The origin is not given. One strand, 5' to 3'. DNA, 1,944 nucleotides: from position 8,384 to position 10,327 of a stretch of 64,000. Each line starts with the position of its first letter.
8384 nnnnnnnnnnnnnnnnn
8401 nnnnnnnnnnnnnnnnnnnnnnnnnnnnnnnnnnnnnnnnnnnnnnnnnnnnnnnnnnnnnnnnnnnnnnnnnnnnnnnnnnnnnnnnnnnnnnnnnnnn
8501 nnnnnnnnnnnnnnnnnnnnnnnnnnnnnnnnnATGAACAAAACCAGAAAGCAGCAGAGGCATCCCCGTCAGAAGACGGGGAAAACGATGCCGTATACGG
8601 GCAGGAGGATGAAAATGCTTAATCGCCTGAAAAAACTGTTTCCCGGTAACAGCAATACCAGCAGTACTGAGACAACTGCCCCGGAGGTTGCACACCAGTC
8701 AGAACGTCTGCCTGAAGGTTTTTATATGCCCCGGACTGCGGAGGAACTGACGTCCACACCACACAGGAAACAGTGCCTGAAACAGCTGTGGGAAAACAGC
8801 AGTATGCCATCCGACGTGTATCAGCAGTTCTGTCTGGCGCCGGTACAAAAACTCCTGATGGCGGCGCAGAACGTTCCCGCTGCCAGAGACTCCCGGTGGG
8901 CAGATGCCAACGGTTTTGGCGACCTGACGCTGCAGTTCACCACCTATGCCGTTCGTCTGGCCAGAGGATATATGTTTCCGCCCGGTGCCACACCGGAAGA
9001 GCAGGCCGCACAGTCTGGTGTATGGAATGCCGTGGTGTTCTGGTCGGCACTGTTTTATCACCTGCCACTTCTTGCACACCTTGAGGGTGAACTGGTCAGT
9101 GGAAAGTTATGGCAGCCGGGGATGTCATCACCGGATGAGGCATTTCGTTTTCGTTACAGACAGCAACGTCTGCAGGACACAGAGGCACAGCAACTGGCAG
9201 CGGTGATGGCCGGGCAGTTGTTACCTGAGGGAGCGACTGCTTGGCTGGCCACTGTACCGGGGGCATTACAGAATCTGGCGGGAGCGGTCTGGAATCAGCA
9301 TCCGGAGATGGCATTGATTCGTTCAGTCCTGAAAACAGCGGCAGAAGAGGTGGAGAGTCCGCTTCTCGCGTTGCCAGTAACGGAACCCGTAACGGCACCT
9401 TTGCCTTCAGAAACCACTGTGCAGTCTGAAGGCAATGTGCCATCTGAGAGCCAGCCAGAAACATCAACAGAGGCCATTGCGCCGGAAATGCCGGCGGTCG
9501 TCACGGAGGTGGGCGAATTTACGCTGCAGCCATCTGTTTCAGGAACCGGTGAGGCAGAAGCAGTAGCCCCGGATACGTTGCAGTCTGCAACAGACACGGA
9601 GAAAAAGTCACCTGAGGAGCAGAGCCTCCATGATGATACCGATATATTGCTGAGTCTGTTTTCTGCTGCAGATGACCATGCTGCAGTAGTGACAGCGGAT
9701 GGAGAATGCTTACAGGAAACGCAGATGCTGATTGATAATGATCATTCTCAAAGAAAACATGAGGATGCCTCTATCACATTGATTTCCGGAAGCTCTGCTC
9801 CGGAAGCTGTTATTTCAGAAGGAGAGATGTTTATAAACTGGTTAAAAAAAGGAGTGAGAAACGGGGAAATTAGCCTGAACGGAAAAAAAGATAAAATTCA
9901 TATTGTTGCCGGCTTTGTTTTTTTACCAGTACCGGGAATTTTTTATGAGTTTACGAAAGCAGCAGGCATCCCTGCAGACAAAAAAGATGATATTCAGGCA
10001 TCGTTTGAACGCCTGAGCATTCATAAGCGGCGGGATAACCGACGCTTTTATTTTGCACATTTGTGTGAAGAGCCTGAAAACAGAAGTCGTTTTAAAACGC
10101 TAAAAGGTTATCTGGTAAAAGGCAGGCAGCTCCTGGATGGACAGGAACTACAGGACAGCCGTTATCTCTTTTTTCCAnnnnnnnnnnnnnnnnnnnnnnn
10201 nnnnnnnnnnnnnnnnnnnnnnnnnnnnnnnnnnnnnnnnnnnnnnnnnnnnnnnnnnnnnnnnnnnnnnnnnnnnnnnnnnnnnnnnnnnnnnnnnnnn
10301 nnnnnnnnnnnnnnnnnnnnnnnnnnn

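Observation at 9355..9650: Low-complexity acidic Pro/Thr/Glu-rich linker splitting the partner protein into two domains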

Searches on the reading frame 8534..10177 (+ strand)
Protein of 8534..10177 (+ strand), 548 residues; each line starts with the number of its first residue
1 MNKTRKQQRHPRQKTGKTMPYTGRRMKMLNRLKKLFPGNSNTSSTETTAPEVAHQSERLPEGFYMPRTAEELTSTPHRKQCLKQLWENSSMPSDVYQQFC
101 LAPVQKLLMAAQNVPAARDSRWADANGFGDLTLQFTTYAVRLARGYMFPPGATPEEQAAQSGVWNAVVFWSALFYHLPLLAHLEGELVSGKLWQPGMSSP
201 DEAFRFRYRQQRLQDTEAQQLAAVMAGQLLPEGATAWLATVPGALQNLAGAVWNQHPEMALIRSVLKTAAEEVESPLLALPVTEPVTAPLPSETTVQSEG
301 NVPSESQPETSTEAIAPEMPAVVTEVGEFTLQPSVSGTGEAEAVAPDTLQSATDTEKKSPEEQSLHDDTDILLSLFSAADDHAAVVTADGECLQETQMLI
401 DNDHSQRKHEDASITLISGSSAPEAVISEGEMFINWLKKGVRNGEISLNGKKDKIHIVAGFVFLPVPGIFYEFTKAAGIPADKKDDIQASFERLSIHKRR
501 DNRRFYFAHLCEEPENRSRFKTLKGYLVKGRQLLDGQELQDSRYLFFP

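Call 4: search_protein_families(proteins=[window:8534-10177:+], library=ncbifam, max_evalue=0.01)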
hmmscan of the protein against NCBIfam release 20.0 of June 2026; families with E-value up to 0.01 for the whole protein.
window:8534-10177:+ (548 aa): 2 families
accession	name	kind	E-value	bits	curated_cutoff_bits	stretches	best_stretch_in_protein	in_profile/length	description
TIGR03760.1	ICE_TraI_Pfluor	equivalog_domain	3.1e-61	206.8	161.4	1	61-272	1-212/218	integrating conjugative element relaxase, PFGI-1 class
NF041494.1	MobH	equivalog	1.3e-24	86.8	200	1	67-275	5-222/340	MobH family relaxase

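Call 6: profile_search(protein=window:8534-10177:+)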
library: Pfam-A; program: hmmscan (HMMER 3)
A. the first sequence (548 residues): domains with independent E <= 10: 2; with E <= 0.001: 2
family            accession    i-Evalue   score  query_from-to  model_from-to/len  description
TraI_2            PF07514.17    3.4e-20    72.7      65-245         4-193/324  Putative helicase
TraI_2_C          PF07515.17    1.6e-17    64.2     429-540         2-119/126  Putative conjugal transfer nickase/helicase TraI C-term

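Call 11: find_homologous_proteins(query=window:8615-10177:+, max_evalue=0.001)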
Query window:8615-10177:+ (521 aa): 394 proteins with E <= 0.001 among 8000 candidates; the best 120 are listed.
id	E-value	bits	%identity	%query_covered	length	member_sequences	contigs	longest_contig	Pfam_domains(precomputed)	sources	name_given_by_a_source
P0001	0.0e+0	1109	94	100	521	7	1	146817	PF07514.18,PF07515.18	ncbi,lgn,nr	ncbi:TraI domain-containing protein [Escherichia marmotae]|nr:TraI domain-containing protein [Escher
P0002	0.0e+0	1106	94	100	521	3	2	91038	PF07514.18,PF07515.18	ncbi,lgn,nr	ncbi:heavy metal resistance protein CzcA [Salmonella enterica subsp. enterica serovar Newport]|nr:he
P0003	0.0e+0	1096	93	100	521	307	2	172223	PF07514.18,PF07515.18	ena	-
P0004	0.0e+0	1091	93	100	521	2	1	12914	PF07514.18,PF07515.18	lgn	-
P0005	0.0e+0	1086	93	100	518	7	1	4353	PF07514.18,PF07515.18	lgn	-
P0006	0.0e+0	1084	93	100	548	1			PF07514.18,PF07515.18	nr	nr:TraI domain-containing protein [Escherichia coli]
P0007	0.0e+0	1082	93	100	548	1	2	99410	PF07514.18,PF07515.18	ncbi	ncbi:TraI domain-containing protein [Salmonella enterica]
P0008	0.0e+0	1081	93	100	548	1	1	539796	PF07514.18,PF07515.18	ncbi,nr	ncbi:TraI domain-containing protein [Escherichia coli]|nr:TraI domain-containing protein [Escherichi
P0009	0.0e+0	1080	93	100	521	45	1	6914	PF07514.18,PF07515.18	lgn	-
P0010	0.0e+0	1073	92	100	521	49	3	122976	PF07514.18,PF07515.18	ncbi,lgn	ncbi:TraI domain-containing protein [Escherichia coli]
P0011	0.0e+0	1072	92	100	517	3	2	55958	PF07514.18,PF07515.18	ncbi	-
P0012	0.0e+0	1071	92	100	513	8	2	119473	PF07514.18,PF07515.18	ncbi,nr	ncbi:heavy metal resistance protein CzcA [Escherichia coli]|nr:heavy metal resistance protein CzcA [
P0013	0.0e+0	1066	91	100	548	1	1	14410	PF07514.18,PF07515.18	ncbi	-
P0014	0.0e+0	1060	91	100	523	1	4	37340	PF07514.18,PF07515.18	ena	-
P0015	0.0e+0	1058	91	100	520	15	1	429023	PF07514.18,PF07515.18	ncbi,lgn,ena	ncbi:TraI domain-containing protein [Escherichia coli]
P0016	0.0e+0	1053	90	100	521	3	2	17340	PF07514.18,PF07515.18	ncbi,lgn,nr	ncbi:TPA: DNA-binding domain-containing protein [Escherichia coli]|nr:DNA-binding domain-containing 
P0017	0.0e+0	1047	90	100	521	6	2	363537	PF07514.18,PF07515.18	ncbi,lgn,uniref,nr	ncbi:helicase/Zfx/Zfy transcription activation region domain-containing protein [Escherichia coli]|u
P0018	0.0e+0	1033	89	100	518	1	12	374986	PF07514.18,PF07515.18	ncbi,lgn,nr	ncbi:TPA: TraI domain-containing protein [Escherichia coli]|nr:TraI domain-containing protein [Esche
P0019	0.0e+0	1029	89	100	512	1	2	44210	PF07514.18,PF07515.18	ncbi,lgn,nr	ncbi:heavy metal resistance protein CzcA [Salmonella enterica subsp. enterica]|nr:heavy metal resist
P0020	0.0e+0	1027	88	100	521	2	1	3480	PF07514.18,PF07515.18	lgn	-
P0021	0.0e+0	1027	89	100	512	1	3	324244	PF07514.18,PF07515.18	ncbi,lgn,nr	ncbi:DNA-binding domain-containing protein [Salmonella enterica]|nr:heavy metal resistance protein C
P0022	0.0e+0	1022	88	100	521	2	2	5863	PF07514.18,PF07515.18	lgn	-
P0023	1.8e-296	1001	87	100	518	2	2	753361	PF07514.18,PF07515.18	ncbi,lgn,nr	ncbi:TraI domain-containing protein [Escherichia coli]|nr:TraI domain-containing protein [Escherichi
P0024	1.9e-294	995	86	100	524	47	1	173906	PF07514.18,PF07515.18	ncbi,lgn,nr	ncbi:TPA: TraI domain-containing protein [Escherichia coli]|nr:TraI domain-containing protein [Esche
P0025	1.2e-288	976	86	100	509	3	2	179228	PF07514.18,PF07515.18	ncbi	ncbi:TPA: TraI domain-containing protein [Salmonella enterica subsp. enterica serovar Virchow]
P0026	1.8e-286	968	86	100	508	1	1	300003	PF07514.18,PF07515.18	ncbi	-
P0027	2.1e-285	965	85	100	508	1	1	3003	PF07514.18,PF07515.18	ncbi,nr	ncbi:TPA: DNA-binding domain-containing protein [Salmonella enterica]|nr:DNA-binding domain-containi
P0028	1.0e-268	910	85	93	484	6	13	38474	PF07514.18,PF07515.18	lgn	-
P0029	4.5e-256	868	89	85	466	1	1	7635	PF07514.18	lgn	-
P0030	2.4e-252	856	88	85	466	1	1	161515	PF07514.18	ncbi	-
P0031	3.6e-244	829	72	100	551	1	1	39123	PF07514.18,PF07515.18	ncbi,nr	ncbi:heavy metal resistance protein CzcA [Escherichia coli]|nr:heavy metal resistance protein CzcA [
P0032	1.3e-239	814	71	100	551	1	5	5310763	PF07514.18,PF07515.18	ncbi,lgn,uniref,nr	ncbi:TraI domain-containing protein [Escherichia coli]|uniref:TraI domain-containing protein n=1 Tax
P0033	1.9e-238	810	71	100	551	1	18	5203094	PF07514.18,PF07515.18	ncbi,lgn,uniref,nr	ncbi:TPA: TraI domain-containing protein [Escherichia coli]|uniref:TraI domain-containing protein n=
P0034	9.1e-238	808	71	100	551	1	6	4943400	PF07514.18,PF07515.18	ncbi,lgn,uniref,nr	ncbi:TPA: DNA-binding domain-containing protein [Escherichia coli]|uniref:TraI domain-containing pro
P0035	1.4e-237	807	71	100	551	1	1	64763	PF07514.18,PF07515.18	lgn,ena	-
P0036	2.4e-237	806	71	100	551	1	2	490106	PF07514.18,PF07515.18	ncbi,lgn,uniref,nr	ncbi:TraI domain-containing protein [Escherichia coli]|uniref:TraI domain-containing protein n=1 Tax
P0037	2.4e-237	806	71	100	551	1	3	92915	PF07514.18,PF07515.18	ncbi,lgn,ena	ncbi:TPA: TraI domain-containing protein [Escherichia coli]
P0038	5.7e-237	805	71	100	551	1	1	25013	PF07514.18,PF07515.18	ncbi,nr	ncbi:TPA: DNA-binding domain-containing protein [Escherichia coli]|nr:DNA-binding domain-containing 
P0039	1.3e-236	804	70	100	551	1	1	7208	PF07514.18,PF07515.18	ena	-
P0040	1.4e-236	804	70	100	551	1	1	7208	PF07514.18,PF07515.18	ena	-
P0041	1.5e-235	800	70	100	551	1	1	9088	PF07514.18,PF07515.18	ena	-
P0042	1.6e-235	800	70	100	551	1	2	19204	PF07514.18,PF07515.18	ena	-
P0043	2.3e-235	800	70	100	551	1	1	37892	PF07514.18,PF07515.18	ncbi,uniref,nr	ncbi:TraI domain-containing protein [Escherichia coli]|uniref:TraI domain-containing protein n=1 Tax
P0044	2.6e-235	800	70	100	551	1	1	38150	PF07514.18,PF07515.18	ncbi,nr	nr:TraI domain-containing protein [Escherichia coli]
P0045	7.7e-235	798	70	100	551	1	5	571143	PF07514.18,PF07515.18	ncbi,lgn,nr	ncbi:TPA: TraI domain-containing protein [Escherichia coli]|nr:heavy metal resistance protein CzcA [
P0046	1.3e-234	797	70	100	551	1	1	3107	PF07514.18,PF07515.18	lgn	-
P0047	1.7e-234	797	70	100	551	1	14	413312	PF07514.18,PF07515.18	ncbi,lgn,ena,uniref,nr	ncbi:heavy metal resistance protein CzcA [Escherichia sp. HH41S]|uniref:TraI domain-containing prote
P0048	1.9e-234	797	70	100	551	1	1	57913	PF07514.18,PF07515.18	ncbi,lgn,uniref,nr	ncbi:TraI domain-containing protein [Salmonella enterica]|uniref:TraI domain-containing protein n=1 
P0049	4.4e-234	796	70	100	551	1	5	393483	PF07514.18,PF07515.18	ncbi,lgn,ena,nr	ncbi:TraI domain-containing protein [Escherichia coli]|nr:TraI domain-containing protein [Escherichi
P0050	4.5e-234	796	70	100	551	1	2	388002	PF07514.18,PF07515.18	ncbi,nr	ncbi:TraI domain-containing protein [Escherichia coli]|nr:TraI domain-containing protein [Escherichi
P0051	4.8e-234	796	70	100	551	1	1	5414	PF07514.18,PF07515.18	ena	-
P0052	7.6e-234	795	70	100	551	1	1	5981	PF07514.18,PF07515.18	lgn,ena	-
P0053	8.3e-234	795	70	100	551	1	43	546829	PF07514.18,PF07515.18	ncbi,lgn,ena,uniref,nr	ncbi:TPA: TraI domain-containing protein [Escherichia coli]|uniref:TraI domain-containing protein n=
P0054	8.8e-234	795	70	100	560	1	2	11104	PF07514.18,PF07515.18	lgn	-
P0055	9.0e-234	795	70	100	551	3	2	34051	PF07514.18,PF07515.18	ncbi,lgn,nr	ncbi:TPA: DNA-binding domain-containing protein [Escherichia coli]|nr:DNA-binding domain-containing 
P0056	1.4e-233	794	70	100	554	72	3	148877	PF07514.18,PF07515.18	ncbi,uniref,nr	ncbi:TraI domain-containing protein [Escherichia coli]|uniref:TraI domain-containing protein n=1 Tax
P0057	1.9e-233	794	70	100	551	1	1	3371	PF07514.18,PF07515.18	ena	-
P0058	2.9e-233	793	70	100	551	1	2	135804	PF07514.18,PF07515.18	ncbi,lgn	ncbi:TPA: TraI domain-containing protein [Escherichia coli]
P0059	3.3e-233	793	69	100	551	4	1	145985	PF07514.18,PF07515.18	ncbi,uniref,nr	ncbi:TraI domain-containing protein [Escherichia marmotae]|uniref:TraI domain-containing protein n=1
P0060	3.6e-233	793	70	100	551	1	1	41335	PF07514.18,PF07515.18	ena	-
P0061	4.1e-233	792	69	100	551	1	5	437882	PF07514.18,PF07515.18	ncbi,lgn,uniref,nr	ncbi:TraI domain-containing protein [Escherichia coli]|uniref:TraI domain-containing protein n=1 Tax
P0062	5.6e-233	792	70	100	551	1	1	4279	PF07514.18,PF07515.18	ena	-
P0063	8.2e-233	791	69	100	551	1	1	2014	PF07514.18,PF07515.18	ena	-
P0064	9.7e-233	791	70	100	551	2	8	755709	PF07514.18,PF07515.18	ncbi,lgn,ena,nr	ncbi:DNA-binding domain-containing protein [Escherichia coli]|nr:heavy metal resistance protein CzcA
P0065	1.0e-232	791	69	100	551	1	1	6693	PF07514.18,PF07515.18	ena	-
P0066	1.1e-232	791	70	100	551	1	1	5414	PF07514.18,PF07515.18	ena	-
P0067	1.2e-232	791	70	100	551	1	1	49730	PF07514.18,PF07515.18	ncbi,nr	ncbi:TraI domain-containing protein [Escherichia coli]|nr:TraI domain-containing protein [Escherichi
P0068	1.8e-232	790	69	100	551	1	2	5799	PF07514.18,PF07515.18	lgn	-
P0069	3.5e-232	789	69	100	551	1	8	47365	PF07514.18,PF07515.18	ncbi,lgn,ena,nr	ncbi:TraI domain-containing protein [Escherichia coli]|nr:TraI domain-containing protein [Escherichi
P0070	3.6e-232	789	70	100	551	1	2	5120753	PF07514.18,PF07515.18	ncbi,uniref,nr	ncbi:TraI domain-containing protein [Escherichia sp. E4742]|uniref:TraI domain-containing protein n=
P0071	4.6e-232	789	70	100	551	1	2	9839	PF07514.18,PF07515.18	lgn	-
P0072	5.0e-232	789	70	100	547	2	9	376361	PF07514.18,PF07515.18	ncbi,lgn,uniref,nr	ncbi:TPA: TraI domain-containing protein [Escherichia coli]|uniref:TraI domain-containing protein n=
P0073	6.5e-232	789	69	100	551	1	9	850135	PF07514.18,PF07515.18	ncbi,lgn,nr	ncbi:TraI domain-containing protein [Escherichia coli]|nr:heavy metal resistance protein CzcA [Esche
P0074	9.0e-232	788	70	100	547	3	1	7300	PF07514.18,PF07515.18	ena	-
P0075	9.2e-232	788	69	100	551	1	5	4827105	PF07514.18,PF07515.18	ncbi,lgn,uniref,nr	ncbi:TraI domain-containing protein [Escherichia coli]|uniref:TraI domain-containing protein n=2 Tax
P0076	1.3e-231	788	69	100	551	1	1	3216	PF07514.18,PF07515.18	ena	-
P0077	1.3e-231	787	69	100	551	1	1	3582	PF07514.18,PF07515.18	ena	-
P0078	4.0e-231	786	69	100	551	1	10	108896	PF07514.18,PF07515.18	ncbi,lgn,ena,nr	ncbi:TraI domain-containing protein [Escherichia coli]|nr:TraI domain-containing protein [Escherichi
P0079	5.7e-231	785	70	100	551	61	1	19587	PF07514.18,PF07515.18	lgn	-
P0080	6.5e-231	785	69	100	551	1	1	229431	PF07514.18,PF07515.18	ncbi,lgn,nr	ncbi:TPA: TraI domain-containing protein [Escherichia coli]|nr:TraI domain-containing protein [Esche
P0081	6.9e-231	785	69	100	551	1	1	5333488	PF07514.18,PF07515.18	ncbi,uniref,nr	ncbi:TraI domain-containing protein [Escherichia coli]|uniref:TraI domain-containing protein n=1 Tax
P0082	9.9e-231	785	69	100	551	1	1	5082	PF07514.18,PF07515.18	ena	-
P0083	1.3e-230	784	69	100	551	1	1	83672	PF07514.18,PF07515.18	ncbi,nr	ncbi:TraI domain-containing protein [Escherichia coli]|nr:TraI domain-containing protein [Escherichi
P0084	1.4e-230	784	69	100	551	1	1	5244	PF07514.18,PF07515.18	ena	-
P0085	1.5e-230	784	69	100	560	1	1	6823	PF07514.18,PF07515.18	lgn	-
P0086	2.1e-230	784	69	100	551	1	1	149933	PF07514.18,PF07515.18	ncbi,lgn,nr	ncbi:heavy metal resistance protein CzcA [Salmonella enterica subsp. enterica]|nr:heavy metal resist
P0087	2.4e-230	783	69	100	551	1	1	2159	PF07514.18,PF07515.18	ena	-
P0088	2.7e-230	783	69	100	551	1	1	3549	PF07514.18,PF07515.18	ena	-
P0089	5.1e-230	782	69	100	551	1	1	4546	PF07514.18,PF07515.18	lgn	-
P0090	8.6e-230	782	69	100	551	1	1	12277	PF07514.18,PF07515.18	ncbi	-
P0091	8.7e-230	782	69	100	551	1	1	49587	PF07514.18,PF07515.18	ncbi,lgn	-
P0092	1.7e-229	781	69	100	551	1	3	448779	PF07514.18,PF07515.18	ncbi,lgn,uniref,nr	ncbi:TPA_asm: heavy metal resistance protein CzcA [Salmonella enterica subsp. enterica serovar Typhi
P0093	1.8e-229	780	69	100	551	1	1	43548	PF07514.18,PF07515.18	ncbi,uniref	ncbi:TraI domain-containing protein [Escherichia marmotae]|uniref:TraI domain-containing protein n=1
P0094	2.8e-229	780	69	100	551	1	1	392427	PF07514.18,PF07515.18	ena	-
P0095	3.3e-229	780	68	100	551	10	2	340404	PF07514.18,PF07515.18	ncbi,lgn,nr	ncbi:TPA: DNA-binding domain-containing protein [Escherichia coli]|nr:DNA-binding domain-containing 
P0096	3.7e-229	779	69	100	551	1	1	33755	PF07514.18,PF07515.18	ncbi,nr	ncbi:TraI domain-containing protein [Escherichia coli]|nr:TraI domain-containing protein [Escherichi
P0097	4.8e-229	779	69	100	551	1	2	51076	PF07514.18,PF07515.18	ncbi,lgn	-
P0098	7.9e-229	778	68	100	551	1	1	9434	PF07514.18,PF07515.18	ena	-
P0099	8.5e-229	778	69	100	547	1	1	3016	PF07514.18,PF07515.18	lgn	-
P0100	8.7e-229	778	68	100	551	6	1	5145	PF07514.18,PF07515.18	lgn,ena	-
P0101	1.7e-228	777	70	98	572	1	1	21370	PF07514.18,PF07515.18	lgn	-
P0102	1.9e-228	777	68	100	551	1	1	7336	PF07514.18,PF07515.18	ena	-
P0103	1.9e-228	777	68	100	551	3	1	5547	PF07514.18,PF07515.18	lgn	-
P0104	2.2e-228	777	69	100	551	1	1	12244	PF07514.18,PF07515.18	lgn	-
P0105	2.2e-228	777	68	100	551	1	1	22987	PF07514.18,PF07515.18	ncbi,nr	ncbi:TraI domain-containing protein [Salmonella enterica subsp. enterica serovar Typhi]|nr:TraI doma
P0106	2.5e-228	777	68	100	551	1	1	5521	PF07514.18,PF07515.18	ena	-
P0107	3.1e-228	776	68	100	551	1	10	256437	PF07514.18,PF07515.18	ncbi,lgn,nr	ncbi:DNA-binding domain-containing protein [Escherichia coli]|nr:DNA-binding domain-containing prote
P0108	3.4e-228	776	68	100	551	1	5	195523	PF07514.18,PF07515.18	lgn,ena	-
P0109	6.1e-228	775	68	100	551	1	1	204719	PF07514.18,PF07515.18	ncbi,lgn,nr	ncbi:TraI domain-containing protein [Escherichia coli]|nr:TraI domain-containing protein [Escherichi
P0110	6.4e-228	775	68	100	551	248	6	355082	PF07514.18,PF07515.18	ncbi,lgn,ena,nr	ncbi:TPA: DNA-binding domain-containing protein [Escherichia coli]|nr:TraI domain-containing protein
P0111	8.0e-228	775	68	100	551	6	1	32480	PF07514.18,PF07515.18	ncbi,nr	ncbi:TPA: TraI domain-containing protein [Escherichia coli]|nr:TraI domain-containing protein [Esche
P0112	1.1e-227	775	68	100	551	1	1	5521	PF07514.18,PF07515.18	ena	-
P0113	1.3e-227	774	68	100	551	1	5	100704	PF07514.18,PF07515.18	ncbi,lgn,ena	-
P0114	1.9e-227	774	69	100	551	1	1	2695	PF07514.18,PF07515.18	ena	-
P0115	2.2e-227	774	68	100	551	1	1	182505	PF07514.18,PF07515.18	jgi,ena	jgi:integrating conjugative element relaxase (TIGR03760 family)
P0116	2.4e-227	773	68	100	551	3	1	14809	PF07514.18,PF07515.18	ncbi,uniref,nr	ncbi:TraI domain-containing protein [Escherichia coli]|uniref:TraI domain-containing protein n=1 Tax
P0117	2.9e-227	773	69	100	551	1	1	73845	PF07514.18,PF07515.18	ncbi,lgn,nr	ncbi:TPA: DNA-binding domain-containing protein [Escherichia coli]|nr:DNA-binding domain-containing 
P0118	4.9e-227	772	68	100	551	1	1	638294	PF07514.18,PF07515.18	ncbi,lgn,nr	ncbi:DNA-binding domain-containing protein [Escherichia coli]|nr:DNA-binding domain-containing prote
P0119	8.2e-227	772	69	100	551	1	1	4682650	PF07514.18,PF07515.18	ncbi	ncbi:TraI domain-containing protein [Salmonella enterica]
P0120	1.2e-226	771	68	100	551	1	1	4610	PF07514.18,PF07515.18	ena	-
